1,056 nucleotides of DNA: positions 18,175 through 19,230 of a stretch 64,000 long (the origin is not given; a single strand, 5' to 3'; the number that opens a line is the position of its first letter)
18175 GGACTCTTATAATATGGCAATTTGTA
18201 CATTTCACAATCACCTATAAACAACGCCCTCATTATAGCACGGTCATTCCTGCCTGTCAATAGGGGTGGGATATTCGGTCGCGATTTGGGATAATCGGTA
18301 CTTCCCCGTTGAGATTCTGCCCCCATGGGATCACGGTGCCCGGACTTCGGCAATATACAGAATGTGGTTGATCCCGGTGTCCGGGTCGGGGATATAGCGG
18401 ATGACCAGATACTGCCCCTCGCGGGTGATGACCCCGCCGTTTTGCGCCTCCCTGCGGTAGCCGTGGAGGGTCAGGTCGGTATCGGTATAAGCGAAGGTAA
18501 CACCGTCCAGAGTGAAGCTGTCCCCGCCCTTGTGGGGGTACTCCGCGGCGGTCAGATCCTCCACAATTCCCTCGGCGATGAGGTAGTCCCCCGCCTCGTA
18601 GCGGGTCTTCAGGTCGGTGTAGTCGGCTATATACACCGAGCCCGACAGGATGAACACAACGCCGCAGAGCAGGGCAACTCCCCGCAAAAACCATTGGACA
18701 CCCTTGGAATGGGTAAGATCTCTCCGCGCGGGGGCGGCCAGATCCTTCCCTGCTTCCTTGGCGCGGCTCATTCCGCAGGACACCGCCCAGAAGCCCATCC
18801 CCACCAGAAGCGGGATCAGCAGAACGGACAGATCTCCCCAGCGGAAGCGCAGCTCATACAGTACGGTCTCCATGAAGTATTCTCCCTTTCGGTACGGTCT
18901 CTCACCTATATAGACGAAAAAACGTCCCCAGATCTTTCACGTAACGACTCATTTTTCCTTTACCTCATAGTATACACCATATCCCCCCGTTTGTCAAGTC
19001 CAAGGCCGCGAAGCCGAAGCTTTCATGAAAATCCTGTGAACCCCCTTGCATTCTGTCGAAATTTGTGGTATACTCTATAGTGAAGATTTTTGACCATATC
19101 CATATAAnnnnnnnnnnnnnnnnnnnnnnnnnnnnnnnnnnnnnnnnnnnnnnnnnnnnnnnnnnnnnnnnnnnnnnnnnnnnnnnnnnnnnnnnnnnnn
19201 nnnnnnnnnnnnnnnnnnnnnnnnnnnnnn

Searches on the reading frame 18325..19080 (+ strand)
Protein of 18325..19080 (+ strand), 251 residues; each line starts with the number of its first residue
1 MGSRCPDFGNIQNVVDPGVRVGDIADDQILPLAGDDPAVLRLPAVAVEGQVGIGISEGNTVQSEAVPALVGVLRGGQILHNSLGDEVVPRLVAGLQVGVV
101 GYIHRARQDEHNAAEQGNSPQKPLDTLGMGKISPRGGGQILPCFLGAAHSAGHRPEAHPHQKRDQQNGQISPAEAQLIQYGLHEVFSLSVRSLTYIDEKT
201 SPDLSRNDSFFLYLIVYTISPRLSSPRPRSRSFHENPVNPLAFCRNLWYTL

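Call 93: search_protein_families(library=pfam, proteins=[window:18325-19080:+], max_evalue=0.00001)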
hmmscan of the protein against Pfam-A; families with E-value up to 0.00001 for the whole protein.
window:18325-19080:+ (251 aa): 0 families

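Call 97: find_encoding_contigs(protein=window:18325-19080:+, flank=9000, max_places=8)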
Protein window:18325-19080:+ (251 aa): no gene with exactly this product is on record in the collection.
